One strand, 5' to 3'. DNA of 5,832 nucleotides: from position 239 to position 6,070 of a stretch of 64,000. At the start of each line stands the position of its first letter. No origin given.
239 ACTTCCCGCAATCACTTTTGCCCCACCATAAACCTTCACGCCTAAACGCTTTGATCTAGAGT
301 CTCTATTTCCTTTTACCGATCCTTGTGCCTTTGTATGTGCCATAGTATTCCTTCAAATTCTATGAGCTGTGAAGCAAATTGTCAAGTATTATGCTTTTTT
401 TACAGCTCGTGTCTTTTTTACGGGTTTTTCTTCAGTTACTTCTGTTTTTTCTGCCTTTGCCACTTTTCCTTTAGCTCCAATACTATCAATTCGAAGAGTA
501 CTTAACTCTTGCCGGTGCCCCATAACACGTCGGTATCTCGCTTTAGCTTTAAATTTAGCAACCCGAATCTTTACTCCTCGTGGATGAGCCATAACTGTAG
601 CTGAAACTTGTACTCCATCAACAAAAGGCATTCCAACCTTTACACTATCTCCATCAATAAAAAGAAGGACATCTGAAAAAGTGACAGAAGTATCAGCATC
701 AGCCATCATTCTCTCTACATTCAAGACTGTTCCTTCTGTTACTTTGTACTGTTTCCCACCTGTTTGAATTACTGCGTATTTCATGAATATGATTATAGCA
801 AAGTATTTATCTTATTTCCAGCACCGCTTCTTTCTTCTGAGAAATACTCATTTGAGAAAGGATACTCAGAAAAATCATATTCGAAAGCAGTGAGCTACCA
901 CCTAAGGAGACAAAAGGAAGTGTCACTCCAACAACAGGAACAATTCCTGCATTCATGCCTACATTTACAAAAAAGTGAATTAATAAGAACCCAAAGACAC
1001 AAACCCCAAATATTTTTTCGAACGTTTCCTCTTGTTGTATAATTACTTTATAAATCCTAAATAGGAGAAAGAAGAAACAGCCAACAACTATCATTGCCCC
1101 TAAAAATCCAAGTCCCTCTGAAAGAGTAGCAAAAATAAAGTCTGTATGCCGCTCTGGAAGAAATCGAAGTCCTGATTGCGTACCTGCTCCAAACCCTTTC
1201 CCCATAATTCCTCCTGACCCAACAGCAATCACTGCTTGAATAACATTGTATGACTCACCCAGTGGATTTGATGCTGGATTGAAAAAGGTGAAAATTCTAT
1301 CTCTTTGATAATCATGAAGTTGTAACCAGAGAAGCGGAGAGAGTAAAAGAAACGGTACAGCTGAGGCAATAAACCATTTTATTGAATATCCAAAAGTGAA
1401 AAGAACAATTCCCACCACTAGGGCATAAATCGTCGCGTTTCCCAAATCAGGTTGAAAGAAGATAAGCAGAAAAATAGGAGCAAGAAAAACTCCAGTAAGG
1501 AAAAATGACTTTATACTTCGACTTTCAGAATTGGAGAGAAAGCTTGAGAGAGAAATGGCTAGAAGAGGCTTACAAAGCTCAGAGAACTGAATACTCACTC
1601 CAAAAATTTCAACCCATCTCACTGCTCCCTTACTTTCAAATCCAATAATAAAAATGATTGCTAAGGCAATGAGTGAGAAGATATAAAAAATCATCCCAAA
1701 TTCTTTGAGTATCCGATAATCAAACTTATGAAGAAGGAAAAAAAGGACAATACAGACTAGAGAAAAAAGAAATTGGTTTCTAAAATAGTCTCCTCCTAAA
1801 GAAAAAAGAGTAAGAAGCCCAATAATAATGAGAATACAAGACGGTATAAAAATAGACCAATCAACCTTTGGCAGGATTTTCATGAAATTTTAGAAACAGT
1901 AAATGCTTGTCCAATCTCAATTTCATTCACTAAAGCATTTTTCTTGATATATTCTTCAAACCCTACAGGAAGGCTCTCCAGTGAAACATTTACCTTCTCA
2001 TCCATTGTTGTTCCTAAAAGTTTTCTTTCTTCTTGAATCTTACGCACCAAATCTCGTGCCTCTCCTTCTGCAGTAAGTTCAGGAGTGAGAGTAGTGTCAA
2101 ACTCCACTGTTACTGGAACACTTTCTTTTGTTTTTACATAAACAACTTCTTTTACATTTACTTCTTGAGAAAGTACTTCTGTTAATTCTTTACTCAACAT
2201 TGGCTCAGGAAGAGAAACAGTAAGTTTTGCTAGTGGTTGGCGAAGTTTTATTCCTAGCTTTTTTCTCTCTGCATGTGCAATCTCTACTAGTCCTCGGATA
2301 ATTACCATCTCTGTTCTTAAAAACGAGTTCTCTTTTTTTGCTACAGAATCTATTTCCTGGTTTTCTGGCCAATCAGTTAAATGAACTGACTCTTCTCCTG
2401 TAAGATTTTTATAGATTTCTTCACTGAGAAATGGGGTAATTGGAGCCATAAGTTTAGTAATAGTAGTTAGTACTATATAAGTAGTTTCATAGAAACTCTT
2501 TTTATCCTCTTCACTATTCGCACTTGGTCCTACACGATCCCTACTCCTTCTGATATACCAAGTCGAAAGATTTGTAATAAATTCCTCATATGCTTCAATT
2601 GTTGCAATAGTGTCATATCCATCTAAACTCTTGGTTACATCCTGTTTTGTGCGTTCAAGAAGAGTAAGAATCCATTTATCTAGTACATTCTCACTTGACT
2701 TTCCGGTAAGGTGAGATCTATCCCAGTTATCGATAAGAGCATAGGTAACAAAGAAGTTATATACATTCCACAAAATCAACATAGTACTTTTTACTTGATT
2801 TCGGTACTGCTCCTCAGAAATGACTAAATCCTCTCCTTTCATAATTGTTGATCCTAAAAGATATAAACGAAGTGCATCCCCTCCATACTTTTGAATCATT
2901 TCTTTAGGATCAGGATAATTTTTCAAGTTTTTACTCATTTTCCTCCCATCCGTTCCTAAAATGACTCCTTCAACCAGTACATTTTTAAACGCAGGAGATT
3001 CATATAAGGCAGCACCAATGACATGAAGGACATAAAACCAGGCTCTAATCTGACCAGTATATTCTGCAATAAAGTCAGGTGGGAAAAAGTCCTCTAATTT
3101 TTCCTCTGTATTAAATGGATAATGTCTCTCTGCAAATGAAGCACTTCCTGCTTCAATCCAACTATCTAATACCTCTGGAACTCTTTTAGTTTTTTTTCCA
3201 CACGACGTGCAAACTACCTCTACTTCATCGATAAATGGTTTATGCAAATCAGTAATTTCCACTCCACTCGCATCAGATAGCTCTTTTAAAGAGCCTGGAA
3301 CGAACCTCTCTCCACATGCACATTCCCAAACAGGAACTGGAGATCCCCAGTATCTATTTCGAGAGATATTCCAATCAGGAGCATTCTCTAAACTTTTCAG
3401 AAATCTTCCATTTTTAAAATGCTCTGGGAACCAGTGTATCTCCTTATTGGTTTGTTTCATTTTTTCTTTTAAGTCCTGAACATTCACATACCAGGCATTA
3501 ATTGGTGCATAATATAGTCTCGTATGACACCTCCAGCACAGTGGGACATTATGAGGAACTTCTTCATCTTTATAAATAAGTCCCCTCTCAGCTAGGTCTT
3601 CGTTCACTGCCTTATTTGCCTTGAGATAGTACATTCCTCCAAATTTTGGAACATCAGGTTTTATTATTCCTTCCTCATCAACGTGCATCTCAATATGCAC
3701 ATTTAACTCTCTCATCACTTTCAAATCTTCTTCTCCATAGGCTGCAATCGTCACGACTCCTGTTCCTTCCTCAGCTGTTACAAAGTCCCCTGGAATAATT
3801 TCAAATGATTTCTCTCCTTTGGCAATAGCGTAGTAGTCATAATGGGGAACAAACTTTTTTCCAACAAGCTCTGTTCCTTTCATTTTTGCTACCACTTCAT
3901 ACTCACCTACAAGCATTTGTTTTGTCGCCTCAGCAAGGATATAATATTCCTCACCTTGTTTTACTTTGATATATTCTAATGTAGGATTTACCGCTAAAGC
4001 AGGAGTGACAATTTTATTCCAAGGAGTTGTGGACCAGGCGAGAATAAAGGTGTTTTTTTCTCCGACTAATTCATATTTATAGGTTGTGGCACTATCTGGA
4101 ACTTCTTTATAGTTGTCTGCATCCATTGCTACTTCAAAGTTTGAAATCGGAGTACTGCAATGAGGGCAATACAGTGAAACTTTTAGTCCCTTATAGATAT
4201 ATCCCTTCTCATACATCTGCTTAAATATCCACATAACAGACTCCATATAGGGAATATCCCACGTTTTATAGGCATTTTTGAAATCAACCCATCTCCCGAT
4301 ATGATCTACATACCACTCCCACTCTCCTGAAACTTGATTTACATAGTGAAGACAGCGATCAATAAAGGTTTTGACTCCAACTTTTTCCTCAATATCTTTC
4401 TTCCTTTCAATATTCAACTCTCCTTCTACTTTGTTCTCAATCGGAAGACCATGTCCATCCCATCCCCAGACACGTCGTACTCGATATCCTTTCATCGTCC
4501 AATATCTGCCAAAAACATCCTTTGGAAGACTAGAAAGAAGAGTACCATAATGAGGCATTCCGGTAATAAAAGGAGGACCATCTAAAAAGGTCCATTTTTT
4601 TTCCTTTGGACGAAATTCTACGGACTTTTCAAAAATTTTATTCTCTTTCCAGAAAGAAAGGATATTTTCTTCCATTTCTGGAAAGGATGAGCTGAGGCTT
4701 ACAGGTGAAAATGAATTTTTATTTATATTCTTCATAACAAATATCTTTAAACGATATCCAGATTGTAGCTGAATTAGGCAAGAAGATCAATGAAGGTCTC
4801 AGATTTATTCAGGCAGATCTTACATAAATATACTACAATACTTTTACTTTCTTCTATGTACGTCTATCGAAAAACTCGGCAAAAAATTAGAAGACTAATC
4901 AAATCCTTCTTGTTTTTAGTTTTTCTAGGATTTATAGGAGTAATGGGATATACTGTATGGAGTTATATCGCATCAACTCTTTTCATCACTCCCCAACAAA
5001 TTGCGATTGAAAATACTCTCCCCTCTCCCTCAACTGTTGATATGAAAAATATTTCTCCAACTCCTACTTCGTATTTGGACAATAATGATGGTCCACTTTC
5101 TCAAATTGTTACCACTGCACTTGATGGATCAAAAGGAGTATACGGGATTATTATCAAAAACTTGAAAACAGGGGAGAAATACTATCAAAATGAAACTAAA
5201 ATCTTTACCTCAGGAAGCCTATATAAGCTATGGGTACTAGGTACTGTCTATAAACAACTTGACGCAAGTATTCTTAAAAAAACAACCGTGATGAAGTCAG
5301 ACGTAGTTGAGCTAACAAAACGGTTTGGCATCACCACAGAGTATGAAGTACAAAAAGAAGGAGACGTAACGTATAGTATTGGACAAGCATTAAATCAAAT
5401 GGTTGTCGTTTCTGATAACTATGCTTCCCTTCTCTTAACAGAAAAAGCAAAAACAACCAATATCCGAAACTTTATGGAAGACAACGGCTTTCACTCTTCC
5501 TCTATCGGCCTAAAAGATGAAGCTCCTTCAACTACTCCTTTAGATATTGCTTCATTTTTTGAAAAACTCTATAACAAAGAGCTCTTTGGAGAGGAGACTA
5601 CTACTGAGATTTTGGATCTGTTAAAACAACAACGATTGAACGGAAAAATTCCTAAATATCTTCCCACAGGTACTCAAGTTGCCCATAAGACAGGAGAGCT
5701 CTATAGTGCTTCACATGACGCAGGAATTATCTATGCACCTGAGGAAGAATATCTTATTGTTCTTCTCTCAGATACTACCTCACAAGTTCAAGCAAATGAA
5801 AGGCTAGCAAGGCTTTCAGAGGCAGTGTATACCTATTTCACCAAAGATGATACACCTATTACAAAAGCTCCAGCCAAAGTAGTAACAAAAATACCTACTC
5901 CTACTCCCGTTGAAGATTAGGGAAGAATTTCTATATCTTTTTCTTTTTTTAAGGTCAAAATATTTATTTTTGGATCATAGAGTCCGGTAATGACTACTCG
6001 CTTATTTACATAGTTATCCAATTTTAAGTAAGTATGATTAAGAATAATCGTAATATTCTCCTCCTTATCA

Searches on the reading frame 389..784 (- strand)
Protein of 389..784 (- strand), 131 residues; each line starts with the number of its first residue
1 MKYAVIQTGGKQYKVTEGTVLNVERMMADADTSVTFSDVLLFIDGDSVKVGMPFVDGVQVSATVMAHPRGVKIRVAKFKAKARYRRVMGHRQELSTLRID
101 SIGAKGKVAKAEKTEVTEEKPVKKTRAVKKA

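Call 73: search_protein_families(library=pfam, proteins=[window:389-784:-], max_evalue=0.00001)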
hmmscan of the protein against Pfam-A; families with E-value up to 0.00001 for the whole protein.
window:389-784:- (131 aa): 1 family
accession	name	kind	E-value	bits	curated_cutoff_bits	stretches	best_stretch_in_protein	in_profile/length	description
PF00829.26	Ribosomal_L21p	-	1.5e-33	115.4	27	1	3-102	2-99/99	Ribosomal prokaryotic L21 protein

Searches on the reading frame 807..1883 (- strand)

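Call 73: search_protein_families(library=pfam, proteins=[window:807-1883:-], max_evalue=0.00001)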
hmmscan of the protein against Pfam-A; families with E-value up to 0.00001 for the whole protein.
window:807-1883:- (358 aa): 1 family
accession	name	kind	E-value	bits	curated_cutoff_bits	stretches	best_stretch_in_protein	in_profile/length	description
PF01098.24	FTSW_RODA_SPOVE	-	2.6e-83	280.4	26.4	1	33-350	37-355/356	Cell cycle protein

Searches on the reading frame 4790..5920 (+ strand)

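Call 73: search_protein_families(library=pfam, proteins=[window:4790-5920:+], max_evalue=0.00001)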
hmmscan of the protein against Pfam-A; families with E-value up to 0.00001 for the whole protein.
window:4790-5920:+ (376 aa): 1 family
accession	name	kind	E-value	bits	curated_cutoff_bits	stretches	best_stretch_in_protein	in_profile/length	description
PF13354.11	Beta-lactamase2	-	2.1e-40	138.8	22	1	119-325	1-212/214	Beta-lactamase enzyme family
